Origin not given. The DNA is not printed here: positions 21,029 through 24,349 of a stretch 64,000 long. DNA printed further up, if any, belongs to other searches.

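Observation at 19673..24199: Dedicated exosortase (fused to an EpsI-like domain) with a single adjacent PEP-CTERM substrate that has ~8 N-terminal TM helices plus VIT and vWA domains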

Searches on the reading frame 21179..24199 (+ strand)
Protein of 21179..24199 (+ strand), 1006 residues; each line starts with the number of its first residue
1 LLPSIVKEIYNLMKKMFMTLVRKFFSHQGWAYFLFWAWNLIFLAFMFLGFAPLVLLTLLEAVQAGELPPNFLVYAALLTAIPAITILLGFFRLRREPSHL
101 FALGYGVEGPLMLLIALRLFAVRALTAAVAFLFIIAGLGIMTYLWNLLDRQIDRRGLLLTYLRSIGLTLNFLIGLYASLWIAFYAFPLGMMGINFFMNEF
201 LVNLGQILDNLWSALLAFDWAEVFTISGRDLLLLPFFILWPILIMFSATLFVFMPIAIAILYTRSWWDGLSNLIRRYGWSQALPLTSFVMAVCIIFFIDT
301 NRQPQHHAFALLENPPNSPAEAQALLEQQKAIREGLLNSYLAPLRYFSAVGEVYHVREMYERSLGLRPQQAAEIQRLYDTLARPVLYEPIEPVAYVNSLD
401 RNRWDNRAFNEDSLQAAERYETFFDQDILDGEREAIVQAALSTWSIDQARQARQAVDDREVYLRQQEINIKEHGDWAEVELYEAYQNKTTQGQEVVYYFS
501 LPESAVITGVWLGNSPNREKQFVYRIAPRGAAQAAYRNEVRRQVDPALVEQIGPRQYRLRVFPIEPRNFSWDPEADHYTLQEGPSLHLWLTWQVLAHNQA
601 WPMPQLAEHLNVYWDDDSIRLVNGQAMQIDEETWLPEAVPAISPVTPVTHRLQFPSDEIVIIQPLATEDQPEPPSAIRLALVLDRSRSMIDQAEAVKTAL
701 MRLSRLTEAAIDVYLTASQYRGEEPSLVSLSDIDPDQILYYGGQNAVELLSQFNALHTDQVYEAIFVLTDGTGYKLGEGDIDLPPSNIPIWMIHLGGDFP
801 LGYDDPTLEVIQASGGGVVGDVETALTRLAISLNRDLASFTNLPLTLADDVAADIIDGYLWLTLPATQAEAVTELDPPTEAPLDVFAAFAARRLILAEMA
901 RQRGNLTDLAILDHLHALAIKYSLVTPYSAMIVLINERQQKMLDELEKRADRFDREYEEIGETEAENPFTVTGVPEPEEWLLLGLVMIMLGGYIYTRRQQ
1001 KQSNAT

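Call 3: search_protein_families(library=ncbifam, proteins=[window:21179-24199:+], max_evalue=0.01)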
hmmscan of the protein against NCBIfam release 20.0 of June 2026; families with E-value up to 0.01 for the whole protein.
window:21179-24199:+ (1006 aa): 4 families
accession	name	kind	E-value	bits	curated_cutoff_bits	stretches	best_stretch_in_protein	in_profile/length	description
TIGR02921.1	PEP_integral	hypoth_equivalog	9.9e-202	672.6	200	1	31-999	9-921/922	TIGR02921 family PEP-CTERM protein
TIGR04477.1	sorted_by_XrtN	equivalog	3.8e-10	38.6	250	2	483-568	350-433/822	XrtN system VIT domain-containing protein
TIGR04286.1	MSEP-CTERM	equivalog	8.4e-08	30.6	150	1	485-566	489-568/920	MSEP-CTERM sorting domain-containing protein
TIGR03788.1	marine_srt_targ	equivalog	3.7e-07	29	551.65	1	467-561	4-95/629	marine proteobacterial sortase target protein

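Call 4: search_protein_families(library=pfam, proteins=[window:21179-24199:+], max_evalue=0.01)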
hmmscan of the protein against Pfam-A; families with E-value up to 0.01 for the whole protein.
window:21179-24199:+ (1006 aa): 1 family
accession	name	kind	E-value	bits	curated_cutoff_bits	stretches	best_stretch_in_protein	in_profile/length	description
PF08487.16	VIT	-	2e-10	41.2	26.5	1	465-567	3-102/111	Vault protein inter-alpha-trypsin domain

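Call 20: find_homologous_proteins(query=window:21215-24199:+, max_evalue=0.00001)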
Query window:21215-24199:+ (994 aa): 750 proteins with E <= 0.00001 among 8000 candidates; the best 120 are listed.
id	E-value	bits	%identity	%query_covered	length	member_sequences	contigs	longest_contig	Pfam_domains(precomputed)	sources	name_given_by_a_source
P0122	0.0e+0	2250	100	100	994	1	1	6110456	PF08487.17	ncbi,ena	-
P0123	0.0e+0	1267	58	100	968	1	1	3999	PF08487.17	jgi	jgi:putative PEP-CTERM system integral membrane protein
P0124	0.0e+0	1253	59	99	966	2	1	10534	PF08487.17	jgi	jgi:putative PEP-CTERM system integral membrane protein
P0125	0.0e+0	1253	57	98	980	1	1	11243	PF08487.17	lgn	-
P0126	0.0e+0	1253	59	99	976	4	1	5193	PF08487.17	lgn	-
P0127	0.0e+0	1249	57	99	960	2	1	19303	PF08487.17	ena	-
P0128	0.0e+0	1243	56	99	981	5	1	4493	PF08487.17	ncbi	-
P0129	0.0e+0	1242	55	100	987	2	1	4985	PF08487.17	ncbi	-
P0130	0.0e+0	1234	58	99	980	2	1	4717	PF08487.17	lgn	-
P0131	0.0e+0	1233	58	99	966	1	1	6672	PF08487.17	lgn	-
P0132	0.0e+0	1232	58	99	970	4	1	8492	PF08487.17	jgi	jgi:putative PEP-CTERM system integral membrane protein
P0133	0.0e+0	1223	57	99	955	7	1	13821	PF08487.17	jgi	jgi:putative PEP-CTERM system integral membrane protein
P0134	0.0e+0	1221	56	100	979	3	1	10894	PF08487.17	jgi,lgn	jgi:putative PEP-CTERM system integral membrane protein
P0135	0.0e+0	1219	58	99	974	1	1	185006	PF08487.17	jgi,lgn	jgi:putative PEP-CTERM system integral membrane protein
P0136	0.0e+0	1219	58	97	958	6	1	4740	PF08487.17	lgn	-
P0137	0.0e+0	1218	57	97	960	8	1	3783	PF08487.17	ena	-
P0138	0.0e+0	1217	57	99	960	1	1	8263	PF08487.17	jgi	jgi:putative PEP-CTERM system integral membrane protein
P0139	0.0e+0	1216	58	97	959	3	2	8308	PF08487.17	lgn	-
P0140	0.0e+0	1214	56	99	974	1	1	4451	PF08487.17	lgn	-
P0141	0.0e+0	1207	56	99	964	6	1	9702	PF08487.17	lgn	-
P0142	0.0e+0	1205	56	98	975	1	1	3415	PF08487.17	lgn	-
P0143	0.0e+0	1204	58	99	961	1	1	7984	PF08487.17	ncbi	-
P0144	0.0e+0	1203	56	98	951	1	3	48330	PF08487.17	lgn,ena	-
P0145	0.0e+0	1203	56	99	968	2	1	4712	PF08487.17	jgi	jgi:putative PEP-CTERM system integral membrane protein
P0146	0.0e+0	1201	54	99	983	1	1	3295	PF08487.17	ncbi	-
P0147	0.0e+0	1201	57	96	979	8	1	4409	PF08487.17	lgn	-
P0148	0.0e+0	1200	57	100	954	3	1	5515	PF08487.17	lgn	-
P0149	0.0e+0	1197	57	96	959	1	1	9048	PF08487.17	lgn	-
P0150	0.0e+0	1196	57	99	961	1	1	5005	PF08487.17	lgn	-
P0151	0.0e+0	1194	56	99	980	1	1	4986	PF08487.17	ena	-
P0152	0.0e+0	1192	55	100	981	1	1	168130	PF08487.17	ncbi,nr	ncbi:MAG: TIGR02921 family PEP-CTERM protein [Anaerolineae bacterium]|nr:TIGR02921 family PEP-CTERM 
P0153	0.0e+0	1189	56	99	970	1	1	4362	PF08487.17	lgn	-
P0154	0.0e+0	1189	54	99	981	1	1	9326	PF08487.17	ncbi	-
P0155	0.0e+0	1187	56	99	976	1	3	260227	PF08487.17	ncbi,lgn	-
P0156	0.0e+0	1186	55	100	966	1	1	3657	PF08487.17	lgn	-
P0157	0.0e+0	1186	56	100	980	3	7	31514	PF08487.17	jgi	jgi:putative PEP-CTERM system integral membrane protein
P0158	0.0e+0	1185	57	99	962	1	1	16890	PF08487.17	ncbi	-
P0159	0.0e+0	1182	55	99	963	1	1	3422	PF08487.17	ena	-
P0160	0.0e+0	1182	56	97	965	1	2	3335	PF08487.17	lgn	-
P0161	0.0e+0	1181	56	99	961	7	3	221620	PF08487.17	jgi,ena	-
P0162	0.0e+0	1178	57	99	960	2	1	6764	PF08487.17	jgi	jgi:putative PEP-CTERM system integral membrane protein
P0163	0.0e+0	1178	56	99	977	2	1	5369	PF08487.17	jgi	jgi:putative PEP-CTERM system integral membrane protein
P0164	0.0e+0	1177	56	100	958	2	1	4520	PF08487.17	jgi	jgi:putative PEP-CTERM system integral membrane protein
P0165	0.0e+0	1173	54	99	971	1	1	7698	PF08487.17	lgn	-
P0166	0.0e+0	1168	56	99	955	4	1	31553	PF08487.17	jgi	-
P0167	0.0e+0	1165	56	99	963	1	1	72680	PF08487.17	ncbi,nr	ncbi:MAG: TIGR02921 family PEP-CTERM protein [Chloroflexota bacterium]|nr:TIGR02921 family PEP-CTERM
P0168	0.0e+0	1165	55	99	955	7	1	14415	PF08487.17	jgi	jgi:putative PEP-CTERM system integral membrane protein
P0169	0.0e+0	1162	55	97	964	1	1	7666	PF08487.17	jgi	jgi:putative PEP-CTERM system integral membrane protein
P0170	0.0e+0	1162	55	99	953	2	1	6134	PF08487.17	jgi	jgi:putative PEP-CTERM system integral membrane protein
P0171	0.0e+0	1162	56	98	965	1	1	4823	PF08487.17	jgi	jgi:putative PEP-CTERM system integral membrane protein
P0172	0.0e+0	1162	54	99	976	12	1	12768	PF08487.17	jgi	jgi:putative PEP-CTERM system integral membrane protein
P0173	0.0e+0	1161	55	98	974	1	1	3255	PF08487.17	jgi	jgi:putative PEP-CTERM system integral membrane protein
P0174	0.0e+0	1157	54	99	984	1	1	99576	PF08487.17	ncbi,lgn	-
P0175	0.0e+0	1154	56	99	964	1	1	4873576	PF08487.17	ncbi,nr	ncbi:MAG: TIGR02921 family PEP-CTERM protein [Anaerolineae bacterium]|nr:MAG: TIGR02921 family PEP-C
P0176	0.0e+0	1153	54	100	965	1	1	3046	PF08487.17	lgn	-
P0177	0.0e+0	1153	56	100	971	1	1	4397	PF08487.17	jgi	jgi:putative PEP-CTERM system integral membrane protein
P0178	0.0e+0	1153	54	99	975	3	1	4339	PF08487.17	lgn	-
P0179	0.0e+0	1151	55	98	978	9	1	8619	PF08487.17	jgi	jgi:putative PEP-CTERM system integral membrane protein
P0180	0.0e+0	1149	54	99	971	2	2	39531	PF08487.17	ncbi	-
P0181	0.0e+0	1143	55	99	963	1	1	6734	PF08487.17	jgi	jgi:putative PEP-CTERM system integral membrane protein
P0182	0.0e+0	1143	55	99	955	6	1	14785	PF08487.17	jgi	jgi:putative PEP-CTERM system integral membrane protein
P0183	0.0e+0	1142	56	99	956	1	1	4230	PF08487.17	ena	-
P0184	0.0e+0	1139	54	99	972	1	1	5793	PF08487.17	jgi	jgi:putative PEP-CTERM system integral membrane protein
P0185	0.0e+0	1139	54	99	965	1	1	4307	PF08487.17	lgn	-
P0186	0.0e+0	1139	55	97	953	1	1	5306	PF08487.17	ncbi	-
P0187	0.0e+0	1138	53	99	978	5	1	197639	PF08487.17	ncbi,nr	ncbi:MAG: TIGR02921 family PEP-CTERM protein [Anaerolineales bacterium]|nr:TIGR02921 family PEP-CTER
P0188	0.0e+0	1138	54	97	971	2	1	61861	PF08487.17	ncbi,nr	ncbi:MAG: TIGR02921 family PEP-CTERM protein [Anaerolineales bacterium]|nr:TIGR02921 family PEP-CTER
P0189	0.0e+0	1138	54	99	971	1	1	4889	PF08487.17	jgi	-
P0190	0.0e+0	1138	53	99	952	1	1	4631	PF08487.17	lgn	-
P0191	0.0e+0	1137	55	99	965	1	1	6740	PF08487.17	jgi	jgi:putative PEP-CTERM system integral membrane protein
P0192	0.0e+0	1136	55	99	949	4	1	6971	PF08487.17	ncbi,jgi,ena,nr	ncbi:MAG: hypothetical protein DRI77_05375 [Chloroflexi bacterium]|nr:MAG: hypothetical protein DRI7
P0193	0.0e+0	1135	55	97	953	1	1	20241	PF08487.17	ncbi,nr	ncbi:MAG: TIGR02921 family PEP-CTERM protein [Chloroflexi bacterium]|nr:TIGR02921 family PEP-CTERM p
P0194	0.0e+0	1134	55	99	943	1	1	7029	PF08487.17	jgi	jgi:putative PEP-CTERM system integral membrane protein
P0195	0.0e+0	1134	54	99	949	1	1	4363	PF08487.17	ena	-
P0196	0.0e+0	1133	54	99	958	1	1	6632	PF08487.17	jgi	jgi:putative PEP-CTERM system integral membrane protein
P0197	0.0e+0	1132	56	99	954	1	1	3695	PF08487.17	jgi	jgi:putative PEP-CTERM system integral membrane protein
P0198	0.0e+0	1130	56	96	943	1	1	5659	PF08487.17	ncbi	-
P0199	0.0e+0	1130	55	100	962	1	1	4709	PF08487.17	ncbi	-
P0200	0.0e+0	1130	55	99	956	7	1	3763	PF08487.17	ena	-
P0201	0.0e+0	1129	53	100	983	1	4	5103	PF08487.17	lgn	-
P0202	0.0e+0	1125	53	99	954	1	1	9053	PF08487.17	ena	-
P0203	0.0e+0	1124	55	100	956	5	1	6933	PF08487.17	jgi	jgi:putative PEP-CTERM system integral membrane protein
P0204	0.0e+0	1122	55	99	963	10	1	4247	PF08487.17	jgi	jgi:putative PEP-CTERM system integral membrane protein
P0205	0.0e+0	1122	54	97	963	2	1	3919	PF08487.17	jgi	-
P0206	0.0e+0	1121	54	99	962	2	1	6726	PF08487.17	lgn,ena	-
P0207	0.0e+0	1120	55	99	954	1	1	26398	PF08487.17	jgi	jgi:putative PEP-CTERM system integral membrane protein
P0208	0.0e+0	1120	54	98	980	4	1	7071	PF08487.17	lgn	-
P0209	0.0e+0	1119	54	98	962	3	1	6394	PF08487.17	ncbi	-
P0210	0.0e+0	1118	54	99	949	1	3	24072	PF08487.17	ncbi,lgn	-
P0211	0.0e+0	1118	55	98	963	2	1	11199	PF08487.17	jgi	jgi:putative PEP-CTERM system integral membrane protein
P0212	0.0e+0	1116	55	99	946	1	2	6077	PF08487.17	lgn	-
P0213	0.0e+0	1116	55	97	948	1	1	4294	PF08487.17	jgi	jgi:putative PEP-CTERM system integral membrane protein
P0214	0.0e+0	1114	54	97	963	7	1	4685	PF08487.17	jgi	jgi:putative PEP-CTERM system integral membrane protein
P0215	0.0e+0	1113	54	98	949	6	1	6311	PF08487.17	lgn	-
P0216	0.0e+0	1111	53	99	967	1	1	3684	PF08487.17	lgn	-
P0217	0.0e+0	1111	56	97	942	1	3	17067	PF08487.17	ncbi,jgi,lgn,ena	jgi:putative PEP-CTERM system integral membrane protein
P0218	0.0e+0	1110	53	97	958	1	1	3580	PF08487.17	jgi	jgi:putative PEP-CTERM system integral membrane protein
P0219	0.0e+0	1110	55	99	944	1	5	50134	PF08487.17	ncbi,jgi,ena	-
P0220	0.0e+0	1107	53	99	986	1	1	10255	PF08487.17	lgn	-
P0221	0.0e+0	1107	55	97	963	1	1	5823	PF08487.17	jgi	jgi:putative PEP-CTERM system integral membrane protein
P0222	0.0e+0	1106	54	99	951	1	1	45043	PF08487.17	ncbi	-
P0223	0.0e+0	1105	54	99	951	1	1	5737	PF08487.17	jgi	jgi:putative PEP-CTERM system integral membrane protein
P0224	0.0e+0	1104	53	99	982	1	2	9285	PF08487.17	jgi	jgi:putative PEP-CTERM system integral membrane protein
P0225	0.0e+0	1103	54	99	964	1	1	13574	PF08487.17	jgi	jgi:putative PEP-CTERM system integral membrane protein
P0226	0.0e+0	1102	52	99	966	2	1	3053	PF08487.17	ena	-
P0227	0.0e+0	1101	53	99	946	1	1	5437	PF08487.17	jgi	jgi:putative PEP-CTERM system integral membrane protein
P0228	0.0e+0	1101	53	99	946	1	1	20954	PF08487.17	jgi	jgi:putative PEP-CTERM system integral membrane protein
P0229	0.0e+0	1098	54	98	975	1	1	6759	PF08487.17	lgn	-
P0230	0.0e+0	1098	53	99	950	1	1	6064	PF08487.17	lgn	-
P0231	0.0e+0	1096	52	99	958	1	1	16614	PF08487.17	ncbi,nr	ncbi:MAG: TIGR02921 family PEP-CTERM protein [Anaerolineales bacterium]|nr:TIGR02921 family PEP-CTER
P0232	0.0e+0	1095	51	99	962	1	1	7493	PF08487.17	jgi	jgi:putative PEP-CTERM system integral membrane protein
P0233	0.0e+0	1095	54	97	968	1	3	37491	PF08487.17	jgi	jgi:putative PEP-CTERM system integral membrane protein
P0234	0.0e+0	1092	51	99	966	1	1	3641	PF08487.17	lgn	-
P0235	0.0e+0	1091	53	99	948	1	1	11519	PF08487.17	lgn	-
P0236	0.0e+0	1090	54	99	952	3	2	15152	PF08487.17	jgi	jgi:putative PEP-CTERM system integral membrane protein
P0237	0.0e+0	1089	53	100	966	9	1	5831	PF08487.17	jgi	-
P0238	0.0e+0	1089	54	99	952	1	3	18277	PF08487.17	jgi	jgi:putative PEP-CTERM system integral membrane protein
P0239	0.0e+0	1088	53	97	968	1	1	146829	PF08487.17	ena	-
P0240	0.0e+0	1087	54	93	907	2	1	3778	PF08487.17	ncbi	ncbi:MAG: TIGR02921 family PEP-CTERM protein, partial [Chloroflexota bacterium]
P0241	0.0e+0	1086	51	99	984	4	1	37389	PF08487.17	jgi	jgi:putative PEP-CTERM system integral membrane protein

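Call 43: predict_structure(alignment_id=A2)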
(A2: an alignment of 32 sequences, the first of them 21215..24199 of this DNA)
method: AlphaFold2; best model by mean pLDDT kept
length: 994 residues; sequences in the alignment: 32
mean_pLDDT: 63.6   pTM: 0.53
mean pLDDT of the five models: 63.6, 62.2, 59.7, 58.4, 57.6
residues with pLDDT >= 90: 18; 70-90: 409; 50-70: 330; < 50: 237
segments of 3 or more residues with pLDDT < 50: 34-41, 210-219, 384-388, 431-512, 531-559, 564-583, 590-603, 765-767, 788-790, 920-922, 945-964
pLDDT, mean of each block of 10 residues (from residue 1): 57 57 56 48 50 54 53 53 51 54 53 72 82 74 81 87 83 78 70 67 56 47 53 61 75 85 86 89 84 86 79 85 86 63 74 83 83 75 52 67 83 72 62 44 39 35 34 38 31 31 34 55 54 34 27 35 45 36 52 39 52 59 54 66 77 74 83 84 89 79 79 85 80 80 83 84 55 82 63 68 78 83 66 63 77 70 52 62 74 67 67 52 58 63 44 35 49 74 63 45
secondary structure, 60 per line:
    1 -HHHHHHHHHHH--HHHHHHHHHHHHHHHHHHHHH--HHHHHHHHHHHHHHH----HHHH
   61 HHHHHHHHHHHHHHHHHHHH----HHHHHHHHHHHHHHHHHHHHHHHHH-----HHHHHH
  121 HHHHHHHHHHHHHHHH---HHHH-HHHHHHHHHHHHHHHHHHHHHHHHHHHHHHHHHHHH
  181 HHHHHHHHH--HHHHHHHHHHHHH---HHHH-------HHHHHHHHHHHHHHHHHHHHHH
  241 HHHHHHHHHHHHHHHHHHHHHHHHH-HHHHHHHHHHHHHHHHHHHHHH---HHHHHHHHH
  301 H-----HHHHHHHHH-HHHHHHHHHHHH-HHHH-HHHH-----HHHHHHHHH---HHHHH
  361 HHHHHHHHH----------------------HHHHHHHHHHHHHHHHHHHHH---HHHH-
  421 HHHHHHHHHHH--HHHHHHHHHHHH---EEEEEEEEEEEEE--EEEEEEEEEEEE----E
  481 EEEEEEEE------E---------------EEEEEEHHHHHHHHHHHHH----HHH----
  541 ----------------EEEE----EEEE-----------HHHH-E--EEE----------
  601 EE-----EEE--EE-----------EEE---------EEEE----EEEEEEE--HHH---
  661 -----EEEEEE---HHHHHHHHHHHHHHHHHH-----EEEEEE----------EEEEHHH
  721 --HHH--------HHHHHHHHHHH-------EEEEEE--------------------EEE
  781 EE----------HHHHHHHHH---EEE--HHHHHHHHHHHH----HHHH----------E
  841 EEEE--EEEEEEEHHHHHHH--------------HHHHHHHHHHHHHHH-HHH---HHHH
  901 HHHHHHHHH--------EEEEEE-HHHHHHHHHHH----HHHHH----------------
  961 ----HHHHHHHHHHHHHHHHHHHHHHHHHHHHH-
elements in order (helices of 4 or more, strands of 3 or more residues): H2-12 H15-35 H38-52 H57-80 H85-109 H115-136 H140-143 H145-189 H192-204 H208-211 H219-265 H267-288 H292-301 H307-315 H317-328 H330-333 H335-338 H344-352 H356-369 H392-412 H416-419 H421-431 H434-445 E449-461 E464-475 E480-488 E511-516 H517-529 E557-560 E565-568 H580-583 E588-590 E608-610 E626-628 E638-641 E646-652 E666-671 H675-692 E698-703 E714-717 H734-744 E752-757 E778-782 H793-801 E805-807 H810-821 H826-829 E840-844 E847-853 H854-860 H875-889 H897-909 E918-923 H925-935 H940-944 H965-993

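Call 45: search_solved_structures(query=A2, max_evalue=1, show_alignments=2)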
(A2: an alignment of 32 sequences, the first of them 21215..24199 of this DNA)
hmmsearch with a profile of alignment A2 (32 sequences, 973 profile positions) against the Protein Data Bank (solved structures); distinct sequences matched with E-value up to 1: 0.
